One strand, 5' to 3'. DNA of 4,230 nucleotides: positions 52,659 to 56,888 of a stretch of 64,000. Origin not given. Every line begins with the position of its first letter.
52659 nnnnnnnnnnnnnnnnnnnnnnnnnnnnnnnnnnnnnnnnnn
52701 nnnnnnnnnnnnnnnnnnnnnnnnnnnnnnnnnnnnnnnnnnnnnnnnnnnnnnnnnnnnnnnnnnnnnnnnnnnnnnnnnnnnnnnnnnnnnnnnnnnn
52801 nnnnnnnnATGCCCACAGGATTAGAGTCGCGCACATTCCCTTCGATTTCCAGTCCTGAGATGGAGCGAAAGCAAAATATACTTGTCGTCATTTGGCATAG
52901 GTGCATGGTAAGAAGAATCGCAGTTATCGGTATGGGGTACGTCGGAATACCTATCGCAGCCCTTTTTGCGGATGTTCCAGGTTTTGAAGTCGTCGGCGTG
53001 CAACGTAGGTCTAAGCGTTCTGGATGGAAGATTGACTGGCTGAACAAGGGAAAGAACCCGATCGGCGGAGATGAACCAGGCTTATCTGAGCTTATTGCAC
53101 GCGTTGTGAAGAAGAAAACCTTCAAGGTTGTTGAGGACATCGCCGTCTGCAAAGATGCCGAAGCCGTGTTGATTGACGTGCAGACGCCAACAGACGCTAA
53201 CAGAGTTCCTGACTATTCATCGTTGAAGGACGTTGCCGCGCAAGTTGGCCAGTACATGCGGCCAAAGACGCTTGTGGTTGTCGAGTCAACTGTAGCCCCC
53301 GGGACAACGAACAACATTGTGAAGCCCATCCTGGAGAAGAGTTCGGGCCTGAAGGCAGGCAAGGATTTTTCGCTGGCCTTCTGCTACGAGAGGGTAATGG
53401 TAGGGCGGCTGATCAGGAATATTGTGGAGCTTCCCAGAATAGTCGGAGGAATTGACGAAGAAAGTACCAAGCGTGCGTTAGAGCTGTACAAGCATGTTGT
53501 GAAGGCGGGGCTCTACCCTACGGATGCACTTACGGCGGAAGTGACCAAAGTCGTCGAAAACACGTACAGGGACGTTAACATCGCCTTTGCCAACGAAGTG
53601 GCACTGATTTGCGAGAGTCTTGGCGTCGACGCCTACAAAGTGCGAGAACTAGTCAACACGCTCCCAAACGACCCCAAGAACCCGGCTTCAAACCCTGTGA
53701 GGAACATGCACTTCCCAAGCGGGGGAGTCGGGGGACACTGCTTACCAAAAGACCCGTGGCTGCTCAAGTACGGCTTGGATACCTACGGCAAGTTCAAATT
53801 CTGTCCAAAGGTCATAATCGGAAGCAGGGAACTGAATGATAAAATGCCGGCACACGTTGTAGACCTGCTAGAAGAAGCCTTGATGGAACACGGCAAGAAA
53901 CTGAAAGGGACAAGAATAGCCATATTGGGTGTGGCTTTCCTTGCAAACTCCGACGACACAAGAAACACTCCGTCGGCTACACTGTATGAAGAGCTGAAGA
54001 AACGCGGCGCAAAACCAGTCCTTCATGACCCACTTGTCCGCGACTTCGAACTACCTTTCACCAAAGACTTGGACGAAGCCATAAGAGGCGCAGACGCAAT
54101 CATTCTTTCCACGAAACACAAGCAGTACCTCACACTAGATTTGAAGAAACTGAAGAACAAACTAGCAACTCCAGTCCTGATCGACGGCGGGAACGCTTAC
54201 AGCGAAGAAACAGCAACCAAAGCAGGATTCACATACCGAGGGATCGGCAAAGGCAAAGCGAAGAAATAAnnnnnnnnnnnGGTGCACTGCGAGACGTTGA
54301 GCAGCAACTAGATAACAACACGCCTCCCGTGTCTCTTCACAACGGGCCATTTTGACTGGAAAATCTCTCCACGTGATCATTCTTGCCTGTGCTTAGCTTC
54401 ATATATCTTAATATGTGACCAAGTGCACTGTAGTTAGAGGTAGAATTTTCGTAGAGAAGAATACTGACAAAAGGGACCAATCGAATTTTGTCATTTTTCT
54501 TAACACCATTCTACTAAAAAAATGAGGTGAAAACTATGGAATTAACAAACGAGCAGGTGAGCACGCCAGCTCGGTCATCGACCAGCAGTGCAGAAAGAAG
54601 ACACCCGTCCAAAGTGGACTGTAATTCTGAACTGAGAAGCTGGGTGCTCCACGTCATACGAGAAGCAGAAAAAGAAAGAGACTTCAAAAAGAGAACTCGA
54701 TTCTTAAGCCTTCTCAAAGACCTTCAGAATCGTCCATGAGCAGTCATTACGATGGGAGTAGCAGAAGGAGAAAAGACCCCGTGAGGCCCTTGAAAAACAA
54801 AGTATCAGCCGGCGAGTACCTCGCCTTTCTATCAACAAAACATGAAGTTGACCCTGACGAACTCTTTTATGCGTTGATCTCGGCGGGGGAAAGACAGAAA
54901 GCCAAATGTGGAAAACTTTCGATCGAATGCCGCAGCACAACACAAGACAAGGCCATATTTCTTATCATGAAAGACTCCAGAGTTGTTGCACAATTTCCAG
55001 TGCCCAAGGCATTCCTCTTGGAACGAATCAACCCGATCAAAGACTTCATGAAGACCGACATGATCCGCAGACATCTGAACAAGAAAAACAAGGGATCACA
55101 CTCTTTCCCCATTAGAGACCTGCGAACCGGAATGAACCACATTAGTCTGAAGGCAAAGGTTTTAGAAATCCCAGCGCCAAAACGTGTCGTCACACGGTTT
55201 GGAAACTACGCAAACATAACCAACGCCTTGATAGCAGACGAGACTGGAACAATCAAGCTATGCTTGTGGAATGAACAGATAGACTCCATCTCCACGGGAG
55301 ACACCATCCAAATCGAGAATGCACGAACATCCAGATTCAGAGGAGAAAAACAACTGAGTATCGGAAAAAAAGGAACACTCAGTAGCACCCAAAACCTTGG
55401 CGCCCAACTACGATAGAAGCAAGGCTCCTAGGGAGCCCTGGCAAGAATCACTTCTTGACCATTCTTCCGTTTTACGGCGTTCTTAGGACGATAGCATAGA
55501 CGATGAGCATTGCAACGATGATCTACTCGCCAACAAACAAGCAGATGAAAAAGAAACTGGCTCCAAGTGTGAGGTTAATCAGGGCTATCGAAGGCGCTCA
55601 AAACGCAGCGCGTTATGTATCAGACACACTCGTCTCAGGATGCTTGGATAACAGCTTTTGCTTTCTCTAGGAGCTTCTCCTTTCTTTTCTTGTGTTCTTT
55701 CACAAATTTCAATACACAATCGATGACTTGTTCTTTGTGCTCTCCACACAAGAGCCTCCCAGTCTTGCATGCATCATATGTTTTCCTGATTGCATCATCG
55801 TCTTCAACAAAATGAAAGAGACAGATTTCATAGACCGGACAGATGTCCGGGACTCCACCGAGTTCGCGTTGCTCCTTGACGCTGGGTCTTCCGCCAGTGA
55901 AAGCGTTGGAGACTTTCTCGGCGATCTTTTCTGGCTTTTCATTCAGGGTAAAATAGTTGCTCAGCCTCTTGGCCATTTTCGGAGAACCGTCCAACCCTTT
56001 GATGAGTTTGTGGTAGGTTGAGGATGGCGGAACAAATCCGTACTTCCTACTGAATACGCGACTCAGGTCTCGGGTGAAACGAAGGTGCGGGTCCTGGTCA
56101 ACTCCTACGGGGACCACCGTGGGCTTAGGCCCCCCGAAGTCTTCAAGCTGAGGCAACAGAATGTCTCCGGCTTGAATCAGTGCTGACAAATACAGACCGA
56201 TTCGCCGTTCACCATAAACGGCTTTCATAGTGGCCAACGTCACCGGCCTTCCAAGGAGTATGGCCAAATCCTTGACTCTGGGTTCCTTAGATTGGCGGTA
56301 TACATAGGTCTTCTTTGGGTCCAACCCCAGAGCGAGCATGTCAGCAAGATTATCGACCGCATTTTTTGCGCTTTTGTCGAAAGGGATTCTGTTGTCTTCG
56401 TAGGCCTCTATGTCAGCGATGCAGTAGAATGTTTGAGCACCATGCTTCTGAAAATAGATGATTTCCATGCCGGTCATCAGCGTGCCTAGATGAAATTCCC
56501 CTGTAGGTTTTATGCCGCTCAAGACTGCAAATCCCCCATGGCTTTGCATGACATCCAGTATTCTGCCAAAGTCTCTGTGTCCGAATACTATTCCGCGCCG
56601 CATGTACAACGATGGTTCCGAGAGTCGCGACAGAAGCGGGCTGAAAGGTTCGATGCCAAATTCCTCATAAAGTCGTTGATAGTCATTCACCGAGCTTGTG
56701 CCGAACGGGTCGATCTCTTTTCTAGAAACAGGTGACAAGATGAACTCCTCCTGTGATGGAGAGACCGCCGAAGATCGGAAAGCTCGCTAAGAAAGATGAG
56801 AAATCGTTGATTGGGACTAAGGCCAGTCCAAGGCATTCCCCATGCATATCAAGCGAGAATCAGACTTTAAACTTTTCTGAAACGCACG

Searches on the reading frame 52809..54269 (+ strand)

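Call 73: search_protein_families(library=pfam, proteins=[window:52809-54269:+], max_evalue=0.0001)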
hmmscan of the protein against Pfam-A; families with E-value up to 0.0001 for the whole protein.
window:52809-54269:+ (486 aa): 3 families
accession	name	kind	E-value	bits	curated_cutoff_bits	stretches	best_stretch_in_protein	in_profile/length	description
PF03721.20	UDPG_MGDP_dh_N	-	1.2e-37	129.7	27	1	36-224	2-184/187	UDP-glucose/GDP-mannose dehydrogenase family, NAD binding domain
PF03720.21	UDPG_MGDP_dh_C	-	1.6e-23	83.5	30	1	371-465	1-102/103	UDP-glucose/GDP-mannose dehydrogenase family, UDP binding domain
PF00984.24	UDPG_MGDP_dh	-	3.3e-21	75.6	25.4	1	242-327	2-79/94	UDP-glucose/GDP-mannose dehydrogenase family, central domain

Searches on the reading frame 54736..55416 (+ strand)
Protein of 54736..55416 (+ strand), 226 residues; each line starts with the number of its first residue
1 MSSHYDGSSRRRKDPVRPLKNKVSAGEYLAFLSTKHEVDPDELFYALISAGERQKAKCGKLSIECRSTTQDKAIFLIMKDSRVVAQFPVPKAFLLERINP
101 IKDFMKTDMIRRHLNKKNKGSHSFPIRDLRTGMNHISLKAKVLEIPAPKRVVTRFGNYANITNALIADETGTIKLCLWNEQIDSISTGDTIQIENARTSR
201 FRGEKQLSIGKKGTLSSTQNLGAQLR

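Call 73: search_protein_families(library=pfam, proteins=[window:54736-55416:+], max_evalue=0.0001)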
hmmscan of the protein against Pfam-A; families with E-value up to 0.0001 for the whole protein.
window:54736-55416:+ (226 aa): 2 families
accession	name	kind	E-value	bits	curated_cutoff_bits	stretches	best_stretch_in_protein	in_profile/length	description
PF21473.3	Ssb-like_OB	-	3.3e-11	43.7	24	1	152-215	32-95/97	Single-stranded DNA binding protein Ssb-like, OB fold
PF17244.8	CDC24_OB3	-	4e-05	23.9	25.4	1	128-208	1-84/216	Cell division control protein 24, OB domain 3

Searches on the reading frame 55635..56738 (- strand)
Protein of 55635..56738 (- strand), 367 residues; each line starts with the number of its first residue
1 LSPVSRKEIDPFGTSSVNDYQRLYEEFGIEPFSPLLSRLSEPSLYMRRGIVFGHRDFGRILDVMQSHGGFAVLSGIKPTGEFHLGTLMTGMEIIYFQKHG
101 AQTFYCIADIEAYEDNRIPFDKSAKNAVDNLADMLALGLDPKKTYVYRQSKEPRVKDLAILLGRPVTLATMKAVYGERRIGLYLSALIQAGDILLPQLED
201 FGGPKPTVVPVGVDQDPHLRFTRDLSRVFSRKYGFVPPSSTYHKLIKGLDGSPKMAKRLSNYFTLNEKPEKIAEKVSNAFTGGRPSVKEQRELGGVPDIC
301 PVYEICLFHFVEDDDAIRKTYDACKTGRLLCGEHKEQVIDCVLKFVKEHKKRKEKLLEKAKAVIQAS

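Call 73: search_protein_families(library=pfam, proteins=[window:55635-56738:-], max_evalue=0.0001)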
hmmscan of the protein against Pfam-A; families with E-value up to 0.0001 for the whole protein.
window:55635-56738:- (367 aa): 1 family
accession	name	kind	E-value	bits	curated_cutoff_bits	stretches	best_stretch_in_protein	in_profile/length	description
PF00579.31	tRNA-synt_1b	-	2.4e-42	145.7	21.1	1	67-345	3-290/292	tRNA synthetases class I (W and Y)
